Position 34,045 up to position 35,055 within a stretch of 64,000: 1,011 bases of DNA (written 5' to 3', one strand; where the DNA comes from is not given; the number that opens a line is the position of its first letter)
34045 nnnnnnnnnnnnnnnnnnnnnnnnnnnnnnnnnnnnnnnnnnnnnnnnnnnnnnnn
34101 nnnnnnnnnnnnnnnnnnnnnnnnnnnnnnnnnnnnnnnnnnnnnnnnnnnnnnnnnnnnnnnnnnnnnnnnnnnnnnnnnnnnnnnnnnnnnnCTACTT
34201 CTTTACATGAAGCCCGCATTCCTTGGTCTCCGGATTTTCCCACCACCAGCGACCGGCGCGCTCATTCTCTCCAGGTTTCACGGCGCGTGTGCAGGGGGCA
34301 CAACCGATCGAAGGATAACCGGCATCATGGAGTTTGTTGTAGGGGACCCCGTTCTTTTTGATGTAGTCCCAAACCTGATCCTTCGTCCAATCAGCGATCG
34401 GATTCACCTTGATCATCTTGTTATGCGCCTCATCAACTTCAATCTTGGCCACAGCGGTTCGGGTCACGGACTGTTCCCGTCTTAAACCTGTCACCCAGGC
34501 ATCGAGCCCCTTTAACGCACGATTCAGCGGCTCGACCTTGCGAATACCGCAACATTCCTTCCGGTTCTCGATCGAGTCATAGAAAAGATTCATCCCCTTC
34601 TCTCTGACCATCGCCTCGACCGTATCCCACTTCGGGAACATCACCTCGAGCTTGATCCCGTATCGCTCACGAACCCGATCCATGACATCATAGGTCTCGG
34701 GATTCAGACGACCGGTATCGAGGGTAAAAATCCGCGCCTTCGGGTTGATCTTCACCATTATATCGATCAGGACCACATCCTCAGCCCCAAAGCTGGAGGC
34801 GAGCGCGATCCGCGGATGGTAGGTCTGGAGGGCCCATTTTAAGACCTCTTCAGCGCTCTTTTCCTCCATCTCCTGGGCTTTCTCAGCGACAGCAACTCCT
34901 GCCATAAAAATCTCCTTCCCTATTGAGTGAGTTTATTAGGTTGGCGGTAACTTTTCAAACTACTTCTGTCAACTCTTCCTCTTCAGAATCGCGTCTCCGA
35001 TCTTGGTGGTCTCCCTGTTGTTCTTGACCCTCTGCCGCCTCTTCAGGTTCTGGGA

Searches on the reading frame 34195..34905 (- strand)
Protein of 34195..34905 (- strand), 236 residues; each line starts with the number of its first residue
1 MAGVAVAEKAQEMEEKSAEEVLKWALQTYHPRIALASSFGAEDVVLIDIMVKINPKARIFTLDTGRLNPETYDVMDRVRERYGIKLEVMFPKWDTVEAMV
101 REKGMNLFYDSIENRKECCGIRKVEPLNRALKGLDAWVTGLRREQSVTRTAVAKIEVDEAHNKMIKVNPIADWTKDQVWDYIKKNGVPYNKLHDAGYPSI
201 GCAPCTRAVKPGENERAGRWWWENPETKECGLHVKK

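Call 43: search_protein_families(library=pfam, proteins=[window:34195-34905:-], max_evalue=0.00001)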
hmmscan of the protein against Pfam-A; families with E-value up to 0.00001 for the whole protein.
window:34195-34905:- (236 aa): 1 family
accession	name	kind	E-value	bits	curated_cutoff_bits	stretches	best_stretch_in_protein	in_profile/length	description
PF01507.26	PAPS_reduct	-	3.4e-54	183.9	22.5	1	33-208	2-175/175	Phosphoadenosine phosphosulfate reductase domain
